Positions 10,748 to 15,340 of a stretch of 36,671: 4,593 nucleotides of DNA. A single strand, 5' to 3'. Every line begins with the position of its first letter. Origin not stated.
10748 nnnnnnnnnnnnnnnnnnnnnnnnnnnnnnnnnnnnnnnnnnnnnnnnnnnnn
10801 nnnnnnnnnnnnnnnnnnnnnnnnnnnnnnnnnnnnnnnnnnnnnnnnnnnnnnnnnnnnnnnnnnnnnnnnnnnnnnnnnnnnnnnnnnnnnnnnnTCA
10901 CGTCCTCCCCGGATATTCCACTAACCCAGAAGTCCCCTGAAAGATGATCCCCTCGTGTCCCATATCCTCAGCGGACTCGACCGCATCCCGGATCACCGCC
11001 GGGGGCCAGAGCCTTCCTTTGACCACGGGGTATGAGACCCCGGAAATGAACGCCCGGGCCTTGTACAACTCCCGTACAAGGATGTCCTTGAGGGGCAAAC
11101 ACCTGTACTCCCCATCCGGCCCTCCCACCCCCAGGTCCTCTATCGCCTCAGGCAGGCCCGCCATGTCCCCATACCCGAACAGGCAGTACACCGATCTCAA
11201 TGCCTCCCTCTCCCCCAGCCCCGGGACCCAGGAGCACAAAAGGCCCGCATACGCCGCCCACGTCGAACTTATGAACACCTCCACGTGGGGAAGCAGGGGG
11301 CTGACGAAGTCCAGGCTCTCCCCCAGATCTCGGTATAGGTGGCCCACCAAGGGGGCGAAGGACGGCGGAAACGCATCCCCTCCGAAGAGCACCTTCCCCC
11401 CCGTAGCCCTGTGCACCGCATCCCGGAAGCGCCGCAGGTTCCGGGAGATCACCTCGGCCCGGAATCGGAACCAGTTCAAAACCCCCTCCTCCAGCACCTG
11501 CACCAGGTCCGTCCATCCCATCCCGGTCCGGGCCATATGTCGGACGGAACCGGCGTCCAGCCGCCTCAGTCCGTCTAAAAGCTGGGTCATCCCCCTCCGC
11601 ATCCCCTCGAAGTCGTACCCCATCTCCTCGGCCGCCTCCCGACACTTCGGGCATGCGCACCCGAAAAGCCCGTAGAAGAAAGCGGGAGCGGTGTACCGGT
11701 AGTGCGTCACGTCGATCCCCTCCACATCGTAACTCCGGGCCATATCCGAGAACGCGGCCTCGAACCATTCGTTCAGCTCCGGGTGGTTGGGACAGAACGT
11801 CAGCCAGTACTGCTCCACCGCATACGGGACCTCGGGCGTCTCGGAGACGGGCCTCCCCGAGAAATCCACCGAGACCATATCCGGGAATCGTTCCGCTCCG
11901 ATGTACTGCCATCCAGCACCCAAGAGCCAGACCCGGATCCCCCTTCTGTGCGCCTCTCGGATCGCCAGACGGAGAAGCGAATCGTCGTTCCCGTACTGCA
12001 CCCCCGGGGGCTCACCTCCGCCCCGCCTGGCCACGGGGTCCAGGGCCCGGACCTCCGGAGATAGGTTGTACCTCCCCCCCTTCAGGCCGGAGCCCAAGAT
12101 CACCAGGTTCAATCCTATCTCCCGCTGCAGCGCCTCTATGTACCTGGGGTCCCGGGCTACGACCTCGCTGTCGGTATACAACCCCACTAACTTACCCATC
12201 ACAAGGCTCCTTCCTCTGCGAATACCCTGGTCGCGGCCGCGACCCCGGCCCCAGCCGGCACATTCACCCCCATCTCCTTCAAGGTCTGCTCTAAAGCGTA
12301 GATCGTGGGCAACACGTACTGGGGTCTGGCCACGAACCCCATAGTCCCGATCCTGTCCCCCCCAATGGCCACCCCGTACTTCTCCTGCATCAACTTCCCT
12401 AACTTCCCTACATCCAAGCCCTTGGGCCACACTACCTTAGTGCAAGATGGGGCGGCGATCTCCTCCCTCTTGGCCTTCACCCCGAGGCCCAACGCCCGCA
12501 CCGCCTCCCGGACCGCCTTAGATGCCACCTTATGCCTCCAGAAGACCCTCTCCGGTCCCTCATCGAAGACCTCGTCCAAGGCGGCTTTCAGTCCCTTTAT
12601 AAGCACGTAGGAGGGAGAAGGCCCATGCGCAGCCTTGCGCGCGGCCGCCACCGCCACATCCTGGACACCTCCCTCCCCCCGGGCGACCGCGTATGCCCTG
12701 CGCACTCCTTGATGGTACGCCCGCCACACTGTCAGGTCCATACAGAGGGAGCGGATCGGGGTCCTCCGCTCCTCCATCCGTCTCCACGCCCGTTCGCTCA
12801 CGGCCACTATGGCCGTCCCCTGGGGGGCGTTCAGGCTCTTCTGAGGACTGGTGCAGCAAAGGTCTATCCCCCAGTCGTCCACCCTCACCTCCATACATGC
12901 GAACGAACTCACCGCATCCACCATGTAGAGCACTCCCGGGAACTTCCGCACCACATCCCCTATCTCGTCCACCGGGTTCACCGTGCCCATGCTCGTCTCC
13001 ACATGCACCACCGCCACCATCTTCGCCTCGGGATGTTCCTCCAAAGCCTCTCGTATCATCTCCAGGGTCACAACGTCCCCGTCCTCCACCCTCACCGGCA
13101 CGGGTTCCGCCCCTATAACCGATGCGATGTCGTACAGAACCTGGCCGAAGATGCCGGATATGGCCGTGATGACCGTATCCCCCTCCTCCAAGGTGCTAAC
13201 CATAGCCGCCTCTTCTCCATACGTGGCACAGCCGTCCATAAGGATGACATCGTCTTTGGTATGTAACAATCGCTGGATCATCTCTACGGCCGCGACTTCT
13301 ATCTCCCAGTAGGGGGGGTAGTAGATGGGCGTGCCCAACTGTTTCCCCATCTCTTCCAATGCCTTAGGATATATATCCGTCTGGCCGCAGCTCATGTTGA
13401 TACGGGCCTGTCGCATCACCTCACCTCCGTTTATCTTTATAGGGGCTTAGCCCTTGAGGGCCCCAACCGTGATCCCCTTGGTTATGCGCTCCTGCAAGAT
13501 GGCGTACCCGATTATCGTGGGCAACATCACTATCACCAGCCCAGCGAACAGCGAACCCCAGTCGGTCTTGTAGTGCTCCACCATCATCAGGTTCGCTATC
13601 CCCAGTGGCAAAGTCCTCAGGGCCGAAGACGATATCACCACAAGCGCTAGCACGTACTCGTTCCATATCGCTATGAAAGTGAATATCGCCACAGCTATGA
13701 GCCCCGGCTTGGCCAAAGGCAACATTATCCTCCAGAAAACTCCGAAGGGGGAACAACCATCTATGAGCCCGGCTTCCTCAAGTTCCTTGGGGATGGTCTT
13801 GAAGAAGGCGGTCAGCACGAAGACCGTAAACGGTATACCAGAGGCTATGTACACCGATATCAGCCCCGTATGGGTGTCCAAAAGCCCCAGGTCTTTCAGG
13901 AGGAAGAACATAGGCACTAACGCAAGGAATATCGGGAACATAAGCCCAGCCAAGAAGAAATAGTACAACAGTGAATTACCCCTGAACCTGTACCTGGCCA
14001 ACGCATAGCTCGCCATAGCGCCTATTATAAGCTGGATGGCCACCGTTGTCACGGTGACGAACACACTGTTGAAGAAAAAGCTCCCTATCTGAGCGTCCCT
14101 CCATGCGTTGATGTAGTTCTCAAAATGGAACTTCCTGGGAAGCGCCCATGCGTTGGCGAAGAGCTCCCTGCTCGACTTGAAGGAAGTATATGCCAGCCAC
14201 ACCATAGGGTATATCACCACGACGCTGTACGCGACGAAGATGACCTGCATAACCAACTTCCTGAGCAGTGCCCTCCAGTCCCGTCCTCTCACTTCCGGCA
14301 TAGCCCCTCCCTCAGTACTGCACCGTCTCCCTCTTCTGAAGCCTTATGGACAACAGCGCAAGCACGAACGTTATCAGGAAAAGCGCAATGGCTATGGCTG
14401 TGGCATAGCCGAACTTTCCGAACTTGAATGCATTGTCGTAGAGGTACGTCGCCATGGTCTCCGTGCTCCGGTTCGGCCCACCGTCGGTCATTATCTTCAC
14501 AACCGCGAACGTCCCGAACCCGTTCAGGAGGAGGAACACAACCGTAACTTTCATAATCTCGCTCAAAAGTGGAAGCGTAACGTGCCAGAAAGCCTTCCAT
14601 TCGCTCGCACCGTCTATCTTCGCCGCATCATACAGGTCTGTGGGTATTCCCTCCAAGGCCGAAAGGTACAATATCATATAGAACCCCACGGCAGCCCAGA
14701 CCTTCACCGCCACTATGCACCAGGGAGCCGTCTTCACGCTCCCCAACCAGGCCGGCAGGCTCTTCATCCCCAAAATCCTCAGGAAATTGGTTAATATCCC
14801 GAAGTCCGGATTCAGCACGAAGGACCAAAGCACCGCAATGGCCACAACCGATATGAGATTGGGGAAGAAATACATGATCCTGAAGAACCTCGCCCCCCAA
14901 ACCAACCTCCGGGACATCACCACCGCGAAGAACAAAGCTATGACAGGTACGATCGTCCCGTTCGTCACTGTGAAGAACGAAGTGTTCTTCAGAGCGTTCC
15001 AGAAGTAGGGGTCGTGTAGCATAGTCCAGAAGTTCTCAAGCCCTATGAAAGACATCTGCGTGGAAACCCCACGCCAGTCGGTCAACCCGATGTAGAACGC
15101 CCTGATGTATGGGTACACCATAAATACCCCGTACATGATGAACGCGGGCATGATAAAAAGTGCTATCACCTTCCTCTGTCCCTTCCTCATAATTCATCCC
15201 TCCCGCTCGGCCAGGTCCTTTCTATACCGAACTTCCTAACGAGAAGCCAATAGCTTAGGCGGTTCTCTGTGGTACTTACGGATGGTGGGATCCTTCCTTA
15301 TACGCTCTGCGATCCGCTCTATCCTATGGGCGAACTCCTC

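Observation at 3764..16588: Ten-gene, translationally coupled operon with an unusual enzyme set behind a sugar ABC importer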

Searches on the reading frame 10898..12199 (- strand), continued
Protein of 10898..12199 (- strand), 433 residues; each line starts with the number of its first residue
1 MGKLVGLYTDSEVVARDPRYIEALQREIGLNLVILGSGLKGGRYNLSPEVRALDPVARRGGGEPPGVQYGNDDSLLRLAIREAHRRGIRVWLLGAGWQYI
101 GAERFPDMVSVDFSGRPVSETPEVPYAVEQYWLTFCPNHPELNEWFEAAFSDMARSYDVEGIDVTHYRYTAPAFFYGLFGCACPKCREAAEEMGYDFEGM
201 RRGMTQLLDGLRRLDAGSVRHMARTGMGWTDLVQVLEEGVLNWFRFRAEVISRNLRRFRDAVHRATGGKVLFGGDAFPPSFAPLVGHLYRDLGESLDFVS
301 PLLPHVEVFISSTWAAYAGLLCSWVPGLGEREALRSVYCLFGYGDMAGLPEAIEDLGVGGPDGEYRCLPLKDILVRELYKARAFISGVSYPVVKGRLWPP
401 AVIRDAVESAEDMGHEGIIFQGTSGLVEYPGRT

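Call 67: search_protein_representatives(alignment_id=A1)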
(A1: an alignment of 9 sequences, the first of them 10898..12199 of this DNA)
Query: 9 sequences, 430 profile positions. Proteins with E-value up to 0.001 (for the whole library): 788; up to 1e-10: 375; up to 1e-30: 117. The best 150 are listed.
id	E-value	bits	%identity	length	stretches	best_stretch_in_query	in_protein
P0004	4.0e-217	737.5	-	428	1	1-428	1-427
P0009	6.1e-197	671.0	-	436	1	2-429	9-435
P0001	2.8e-194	662.2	-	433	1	1-429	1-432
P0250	6.3e-163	558.9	-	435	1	2-425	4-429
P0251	3.3e-156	536.7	-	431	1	2-428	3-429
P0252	1.9e-152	524.4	-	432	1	3-418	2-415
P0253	3.5e-125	434.5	-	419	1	1-424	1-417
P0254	1.1e-124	432.9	-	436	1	3-420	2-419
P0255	2.6e-124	431.7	-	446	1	1-423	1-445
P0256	4.0e-120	417.9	-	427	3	128-428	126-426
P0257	4.2e-116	404.6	-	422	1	3-426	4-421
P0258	2.4e-115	402.1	-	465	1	5-425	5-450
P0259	2.6e-110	385.5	-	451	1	4-425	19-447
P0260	9.7e-109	380.3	-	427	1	1-426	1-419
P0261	2.1e-101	356.1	-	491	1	2-425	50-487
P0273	2.3e-86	306.6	-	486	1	3-420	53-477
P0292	1.2e-62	228.5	-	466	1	60-417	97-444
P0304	2.5e-50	187.9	-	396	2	65-427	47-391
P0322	8.2e-44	166.4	-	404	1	19-419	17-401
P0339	3.1e-39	151.3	-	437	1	68-417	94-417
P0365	1.3e-30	122.9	-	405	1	69-421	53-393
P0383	1.5e-26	109.6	-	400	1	62-423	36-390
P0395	1.5e-25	106.2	-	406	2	66-424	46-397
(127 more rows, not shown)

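Call 68: search_protein_families(library=pfam, proteins=[P0255, P0261, P0273, P0292, P0304, P0322, P0339, P0365, P0383, P0395], max_evalue=0.01)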
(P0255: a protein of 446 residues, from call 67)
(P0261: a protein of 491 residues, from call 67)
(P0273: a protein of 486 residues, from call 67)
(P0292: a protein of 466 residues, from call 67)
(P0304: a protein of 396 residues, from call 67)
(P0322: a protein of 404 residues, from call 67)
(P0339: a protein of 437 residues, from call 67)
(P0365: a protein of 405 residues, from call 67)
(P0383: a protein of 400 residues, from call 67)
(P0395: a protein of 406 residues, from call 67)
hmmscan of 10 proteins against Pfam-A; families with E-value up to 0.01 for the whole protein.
P0255 (446 aa): 0 families

P0261 (491 aa): 0 families

P0273 (486 aa): 0 families

P0292 (466 aa): 1 family
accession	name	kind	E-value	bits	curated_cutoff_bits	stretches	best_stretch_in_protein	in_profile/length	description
PF02638.21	GHL10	-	0.0045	16.6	27.9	1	162-195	133-166/311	Glycosyl hydrolase-like 10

P0304 (396 aa): 0 families

P0322 (404 aa): 0 families

P0339 (437 aa): 5 families
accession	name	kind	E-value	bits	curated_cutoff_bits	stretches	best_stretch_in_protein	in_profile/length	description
PF02638.21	GHL10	-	3.3e-11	43.3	27.9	1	94-287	69-230/311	Glycosyl hydrolase-like 10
PF13200.12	DUF4015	-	9.2e-08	32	27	1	97-316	63-228/313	Putative glycosyl hydrolase domain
PF14871.12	GHL6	-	7.3e-07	29.9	35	1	89-175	38-131/132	Hypothetical glycosyl hydrolase 6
PF02449.21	Glyco_hydro_42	-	2.4e-06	27.6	21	1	125-316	78-264/376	Beta-galactosidase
PF14883.12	GHL13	-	0.0021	17.6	27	0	101-174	70-149/324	Hypothetical glycosyl hydrolase family 13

P0365 (405 aa): 0 families

P0383 (400 aa): 0 families

P0395 (406 aa): 0 families
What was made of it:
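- Closest known: PgaB C-terminal domain. Same: A distant family member bridges to GHL10, GHL13 and GH42 in Pfam (call 68).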

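Call 92: search_protein_families(library=ncbifam, proteins=[L001:847-2556:+, L001:4797-6638:+], max_evalue=0.1)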
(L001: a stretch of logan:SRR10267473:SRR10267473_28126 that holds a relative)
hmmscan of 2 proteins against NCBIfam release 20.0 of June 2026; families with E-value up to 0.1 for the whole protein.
L001:847-2556:+ (569 aa): 0 families

L001:4797-6638:+ (613 aa): 4 families
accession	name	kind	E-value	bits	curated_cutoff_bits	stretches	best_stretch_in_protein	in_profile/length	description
NF041463.1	GalB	equivalog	3.1e-07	28.6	900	1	121-190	452-519/869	beta-galactosidase GalB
NF041462.1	GalA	equivalog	0.00066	17.9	900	1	126-190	383-444/763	beta-galactosidase GalA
NF007538.0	PRK10150.1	equivalog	0.0031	15.9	544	1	124-251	397-513/607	beta-glucuronidase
NF007074.0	PRK09525.1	subfamily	0.0089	13.8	1221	1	123-179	438-485/1027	beta-galactosidase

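Call 97: search_dna_similar(query=window:10898-12199:-, collection=plasmids, mode=protein, max_evalue=0.00001, max_rows=15)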
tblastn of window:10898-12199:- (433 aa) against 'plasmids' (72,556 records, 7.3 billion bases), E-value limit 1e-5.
No match.

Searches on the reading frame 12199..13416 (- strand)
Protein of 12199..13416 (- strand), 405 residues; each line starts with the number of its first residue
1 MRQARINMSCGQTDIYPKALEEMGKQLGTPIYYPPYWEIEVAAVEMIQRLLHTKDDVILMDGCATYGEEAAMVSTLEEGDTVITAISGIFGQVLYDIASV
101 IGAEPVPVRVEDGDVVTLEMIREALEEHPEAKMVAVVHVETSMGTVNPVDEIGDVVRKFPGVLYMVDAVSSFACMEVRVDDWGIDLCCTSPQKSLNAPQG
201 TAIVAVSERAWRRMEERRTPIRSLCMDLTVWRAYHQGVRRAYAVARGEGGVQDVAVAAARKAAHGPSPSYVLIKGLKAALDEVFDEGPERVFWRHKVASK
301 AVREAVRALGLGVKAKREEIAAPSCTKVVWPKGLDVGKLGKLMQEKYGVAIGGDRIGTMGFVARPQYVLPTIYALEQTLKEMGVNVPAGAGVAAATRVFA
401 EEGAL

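Call 8: search_protein_families(library=pfam, proteins=[window:12199-13416:-], max_evalue=0.01)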
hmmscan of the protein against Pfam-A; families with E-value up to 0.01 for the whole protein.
window:12199-13416:- (405 aa): 3 families
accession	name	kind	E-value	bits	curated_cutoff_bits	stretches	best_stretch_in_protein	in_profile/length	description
PF00266.25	Aminotran_5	-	1.4e-22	80.7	21.5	1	45-215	50-222/371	Aminotransferase class-V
PF00155.27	Aminotran_1_2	-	0.0014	18.4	19.7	1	44-169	48-187/361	Aminotransferase class I and II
PF02699.20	YajC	-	0.0069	16.7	28.2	0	68-94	27-52/78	Preprotein translocase subunit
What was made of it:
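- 12199..13416 (-): Class V (AGXT-family) aminotransferase, 405 aa. It has the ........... PLP-lysine motif. Aminotran_5 (call 8).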

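Call 9: search_protein_families(library=ncbifam, proteins=[window:12199-13416:-], max_evalue=0.01)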
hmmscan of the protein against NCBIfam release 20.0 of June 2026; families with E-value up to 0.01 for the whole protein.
window:12199-13416:- (405 aa): 23 families
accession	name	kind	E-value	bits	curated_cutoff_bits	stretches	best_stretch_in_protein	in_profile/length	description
NF046070.1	PyrdoxPyrvTramin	equivalog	2.6e-71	240.4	600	2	3-236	4-235/369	pyridoxamine--pyruvate transaminase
NF045640.1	AspGlyoxATaseBhcA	equivalog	6.4e-49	166.9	650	2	36-220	35-223/395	L-aspartate--glyoxylate aminotransferase BhcA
TIGR03301.1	PhnW-AepZ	equivalog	1.8e-31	109.9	360.8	1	57-236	52-228/355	2-aminoethylphosphonate aminotransferase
TIGR02326.1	transamin_PhnW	equivalog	2.6e-27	95.9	400.8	1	56-230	55-225/363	2-aminoethylphosphonate--pyruvate transaminase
NF010006.0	PRK13479.1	equivalog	1.1e-26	93.9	296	1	53-229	54-226/369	2-aminoethylphosphonate--pyruvate transaminase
TIGR03402.1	FeS_nifS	equivalog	2.1e-11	43.2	530.75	1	43-205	47-209/379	cysteine desulfurase NifS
TIGR01977.1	am_tr_V_EF2568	hypoth_equivalog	1.4e-10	40.8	377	1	50-209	56-215/376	cysteine desulfurase family protein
NF010611.0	PRK14012.1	equivalog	5.6e-10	38.7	548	1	109-214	127-228/406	IscS subfamily cysteine desulfurase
TIGR01979.1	sufS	subfamily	7.7e-10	38.2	475.1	1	75-213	104-240/403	SufS family cysteine desulfurase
TIGR03235.1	DNA_S_dndA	equivalog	1.1e-09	38.1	480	1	109-214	119-220/353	cysteine desulfurase DndA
TIGR02006.1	IscS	equivalog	2.4e-09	36.7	643.2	1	109-215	123-225/402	IscS subfamily cysteine desulfurase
NF002806.0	PRK02948.1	subfamily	1.3e-08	34.3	304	1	109-211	119-218/381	IscS subfamily cysteine desulfurase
NF006810.0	PRK09331.1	subfamily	2.5e-07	29.8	301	1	55-209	81-238/397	Sep-tRNA:Cys-tRNA synthetase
TIGR03403.1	nifS_epsilon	equivalog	2.5e-07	29.8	587.7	1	101-201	113-209/382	NifS family cysteine desulfurase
NF041166.1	f2_encap_cargo1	exception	2.8e-07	30.1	800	1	102-210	360-464/623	family 2A encapsulin nanocompartment cargo protein cysteine desulfurase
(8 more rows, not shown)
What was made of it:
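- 12199..13416 (-): Best NCBIfam match is pyridoxamine-pyruvate transaminase, 240 bits against a cut-off of 600 (call 9).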

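Call 39: search_solved_structures(query=window:12199-13416:-, max_evalue=0.00001)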
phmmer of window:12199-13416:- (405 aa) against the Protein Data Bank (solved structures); distinct sequences matched with E-value up to 0.00001: 45.
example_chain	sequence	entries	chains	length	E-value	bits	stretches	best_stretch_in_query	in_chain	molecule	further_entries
2z9u_A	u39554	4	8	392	2.2e-47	165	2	6-232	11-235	Aspartate aminotransferase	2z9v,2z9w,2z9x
1vjo_A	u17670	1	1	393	5e-35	124.3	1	6-242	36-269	alanine--glyoxylate aminotransferase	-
3isl_A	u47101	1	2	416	3.7e-34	121.5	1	6-403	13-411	Purine catabolism protein pucG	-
6pk1_A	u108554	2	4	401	7.2e-32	113.9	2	47-213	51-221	Serine--glyoxylate aminotransferase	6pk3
2yob_A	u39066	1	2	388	4.3e-31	111.3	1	13-233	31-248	SERINE--PYRUVATE AMINOTRANSFERASE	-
7ns7_A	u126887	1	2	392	4.5e-31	111.3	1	13-355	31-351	L-alanine:glyoxylate aminotransferase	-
4cbr_A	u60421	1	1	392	5.6e-31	111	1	37-355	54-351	SERINE--PYRUVATE AMINOTRANSFERASE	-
4cbs_A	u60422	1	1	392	5.8e-31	110.9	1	11-233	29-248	SERINE--PYRUVATE AMINOTRANSFERASE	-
5f9s_A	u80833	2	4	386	9.7e-31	110.2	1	14-354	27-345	Serine--pyruvate aminotransferase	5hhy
4kyo_A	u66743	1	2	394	1e-30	110.1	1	14-354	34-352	Serine-pyruvate aminotransferase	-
1h0c_A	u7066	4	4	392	1e-30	110.1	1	14-354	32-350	SERINE--GLYOXYLATE AMINOTRANSFERASE | Serine--pyruvate aminotransferase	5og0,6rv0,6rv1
4kxk_A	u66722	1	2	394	1.1e-30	110.1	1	14-354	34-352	Serine--pyruvate aminotransferase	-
3r9a_A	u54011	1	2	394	1.1e-30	110.1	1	14-354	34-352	Serine--pyruvate aminotransferase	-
3nnk_A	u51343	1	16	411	3.7e-30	108.3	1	4-395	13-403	Ureidoglycine-glyoxylate aminotransferase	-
5ofy_A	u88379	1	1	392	5e-30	107.8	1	14-354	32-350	Serine--pyruvate aminotransferase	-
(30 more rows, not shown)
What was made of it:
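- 12199..13416 (-): PDB 2z9u, E = 2e-47 (call 39).
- On Pyridoxamine-pyruvate transaminase (NF046070): The protein is AGXT-family by PDB hits (call 39).
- The aminotransferase scores much better on AGXT and pyridoxamine-pyruvate models (calls 9, 39).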

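Call 92: search_protein_families(library=ncbifam, proteins=[L107:18666-19466:+], max_evalue=0.1)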
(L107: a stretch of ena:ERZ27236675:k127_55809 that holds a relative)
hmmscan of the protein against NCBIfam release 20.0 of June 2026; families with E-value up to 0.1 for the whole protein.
L107:18666-19466:+ (266 aa): 0 families

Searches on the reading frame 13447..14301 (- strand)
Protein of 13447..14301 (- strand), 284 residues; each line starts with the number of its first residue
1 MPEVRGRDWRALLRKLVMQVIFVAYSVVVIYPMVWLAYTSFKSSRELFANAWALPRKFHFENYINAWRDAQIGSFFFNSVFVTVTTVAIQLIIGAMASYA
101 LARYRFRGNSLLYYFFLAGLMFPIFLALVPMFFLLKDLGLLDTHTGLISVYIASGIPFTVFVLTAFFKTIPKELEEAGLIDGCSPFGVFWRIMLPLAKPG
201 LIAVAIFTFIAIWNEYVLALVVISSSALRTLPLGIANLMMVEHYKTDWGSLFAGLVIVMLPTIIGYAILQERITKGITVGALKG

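Call 8: search_protein_families(library=pfam, proteins=[window:13447-14301:-], max_evalue=0.01)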
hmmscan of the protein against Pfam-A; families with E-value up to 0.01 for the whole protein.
window:13447-14301:- (284 aa): 1 family
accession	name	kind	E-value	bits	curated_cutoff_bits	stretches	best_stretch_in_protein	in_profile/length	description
PF00528.27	BPD_transp_1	-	8.7e-23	81.4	26.4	1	92-275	3-180/184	Binding-protein-dependent transport system inner membrane component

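Call 9: search_protein_families(library=ncbifam, proteins=[window:13447-14301:-], max_evalue=0.01)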
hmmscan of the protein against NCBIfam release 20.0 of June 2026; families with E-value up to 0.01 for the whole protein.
window:13447-14301:- (284 aa): 24 families
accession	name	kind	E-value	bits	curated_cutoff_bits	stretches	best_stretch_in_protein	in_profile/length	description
NF040932.1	ABC_arch_GlcU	equivalog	1.1e-33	117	340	1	15-277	2-264/272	glucose ABC transporter permease GlcU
NF008231.0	PRK10998.1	equivalog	2.4e-30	106.1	261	1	74-284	83-296/296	maltose ABC transporter permease MalG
NF008210.0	PRK10973.1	equivalog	3.8e-30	105.5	297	1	17-277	11-276/281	sn-glycerol-3-phosphate ABC transporter permease UgpE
NF007047.0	PRK09500.1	equivalog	2.9e-15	56.6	326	1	15-262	5-244/257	spermidine/putrescine ABC transporter permease PotC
NF011624.0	PRK15050.1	equivalog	4.2e-14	52.4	247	1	16-243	28-259/297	2-aminoethylphosphonate ABC transporter permease subunit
NF040839.1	tungstate_WtpB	equivalog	5.1e-12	46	340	1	60-223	30-203/251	tungstate ABC transporter permease WtpB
TIGR01581.1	Mo_ABC_porter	hypoth_equivalog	6.9e-11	42.1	210.3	1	77-239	24-200/225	ABC transporter permease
TIGR02141.1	modB_ABC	equivalog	1.5e-10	41.1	182.6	1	79-269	3-205/208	molybdate ABC transporter permease subunit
TIGR00969.1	3a0106s02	subfamily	2.3e-10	40.4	240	1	59-261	46-259/272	sulfate ABC transporter permease subunit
TIGR02140.1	permease_CysW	equivalog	9.9e-10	38.3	329.1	1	60-272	33-258/261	sulfate ABC transporter permease subunit CysW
NF007889.0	PRK10592.1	equivalog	3.1e-09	36.9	476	1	18-235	12-230/281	putrescine ABC transporter permease PotI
TIGR02139.1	permease_CysT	equivalog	4.2e-09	36.4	246.1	1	57-258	33-246/265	sulfate ABC transporter permease subunit CysT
TIGR03226.1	PhnU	equivalog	4.5e-09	36.2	283.45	1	147-244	182-278/311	2-aminoethylphosphonate ABC transporter permease subunit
NF006939.0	PRK09421.1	equivalog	4.6e-09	36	262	1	79-210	15-159/230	molybdate ABC transporter permease subunit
TIGR03262.1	PhnU2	equivalog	6.8e-09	34.9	593.25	1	14-217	3-206/546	putative 2-aminoethylphosphonate ABC transporter permease subunit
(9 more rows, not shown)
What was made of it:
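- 13447..14301 (-): ABC permease 2 (284 aa). GlcU/MalG-like (call 9).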

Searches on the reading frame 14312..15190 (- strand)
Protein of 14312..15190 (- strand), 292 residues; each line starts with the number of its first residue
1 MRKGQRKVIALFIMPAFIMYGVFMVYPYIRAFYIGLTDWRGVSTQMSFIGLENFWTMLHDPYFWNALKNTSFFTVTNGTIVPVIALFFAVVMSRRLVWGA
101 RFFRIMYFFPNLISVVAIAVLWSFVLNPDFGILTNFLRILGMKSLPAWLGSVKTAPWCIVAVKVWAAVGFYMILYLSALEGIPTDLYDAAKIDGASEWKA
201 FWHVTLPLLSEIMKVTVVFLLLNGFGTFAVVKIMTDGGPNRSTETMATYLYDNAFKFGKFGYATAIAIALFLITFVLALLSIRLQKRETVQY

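Call 8: search_protein_families(library=pfam, proteins=[window:14312-15190:-], max_evalue=0.01)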
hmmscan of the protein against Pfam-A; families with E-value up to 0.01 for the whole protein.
window:14312-15190:- (292 aa): 1 family
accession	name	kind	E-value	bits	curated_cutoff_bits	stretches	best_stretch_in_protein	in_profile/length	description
PF00528.27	BPD_transp_1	-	5.1e-19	69.1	26.4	1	86-285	2-179/184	Binding-protein-dependent transport system inner membrane component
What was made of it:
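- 14312..15190 (-): ABC permease 1 (292 aa). BPD_transp_1 (call 8).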

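Call 9: search_protein_families(library=ncbifam, proteins=[window:14312-15190:-], max_evalue=0.01)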
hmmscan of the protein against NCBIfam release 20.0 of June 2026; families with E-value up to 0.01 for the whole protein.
window:14312-15190:- (292 aa): 20 families
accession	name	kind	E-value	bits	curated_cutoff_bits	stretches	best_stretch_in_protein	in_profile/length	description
NF007852.0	PRK10561.1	equivalog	1.3e-33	117.1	335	1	9-287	14-290/295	sn-glycerol-3-phosphate ABC transporter permease UgpA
NF040931.1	ABC_arch_GlcT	equivalog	6.7e-28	98.1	360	1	13-277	2-263/278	glucose ABC transporter permease GlcT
NF008232.0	PRK10999.1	equivalog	4.1e-24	85.2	392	1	48-288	264-518/520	maltose ABC transporter permease MalF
TIGR03262.1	PhnU2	equivalog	6.8e-15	54.7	593.25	1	22-288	16-260/546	putative 2-aminoethylphosphonate ABC transporter permease subunit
TIGR01581.1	Mo_ABC_porter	hypoth_equivalog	2e-12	47.1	210.3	1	51-279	7-224/225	ABC transporter permease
NF043074.1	MMSYN1_0196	equivalog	2.1e-12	46.9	350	1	6-284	8-262/277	spermidine/putrescine ABC transporter permease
TIGR00969.1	3a0106s02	subfamily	1e-11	44.9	240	1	44-287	40-272/272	sulfate ABC transporter permease subunit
TIGR02139.1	permease_CysT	equivalog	1.4e-09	38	246.1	1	44-287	29-261/265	sulfate ABC transporter permease subunit CysT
NF008231.0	PRK10998.1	equivalog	2.8e-09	36.9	261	1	62-277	84-280/296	maltose ABC transporter permease MalG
NF006954.0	PRK09433.1-5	equivalog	3e-09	36.1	821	1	55-286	36-255/530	thiamine/thiamine pyrophosphate ABC transporter permease ThiP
NF040932.1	ABC_arch_GlcU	equivalog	4.2e-09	36.4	340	1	172-275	152-253/272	glucose ABC transporter permease GlcU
NF011624.0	PRK15050.1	equivalog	6.8e-09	35.2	247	1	5-281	20-280/297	2-aminoethylphosphonate ABC transporter permease subunit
TIGR02141.1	modB_ABC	equivalog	9.6e-09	35.2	182.6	1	157-282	81-203/208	molybdate ABC transporter permease subunit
NF006953.0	PRK09433.1-4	equivalog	1.7e-08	33.8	970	1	53-286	42-266/536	thiamine/thiamine pyrophosphate ABC transporter permease ThiP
NF006951.0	PRK09433.1-2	equivalog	6.5e-08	31.6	788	1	52-286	41-266/535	thiamine/thiamine pyrophosphate ABC transporter permease ThiP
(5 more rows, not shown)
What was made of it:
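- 14312..15190 (-): UgpA/MalF-like (call 9).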

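Call 92: search_protein_families(library=ncbifam, proteins=[L107:18666-19466:+], max_evalue=0.1)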
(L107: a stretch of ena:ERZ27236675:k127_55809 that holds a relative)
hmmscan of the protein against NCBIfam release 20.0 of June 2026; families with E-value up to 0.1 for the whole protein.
L107:18666-19466:+ (266 aa): 0 families
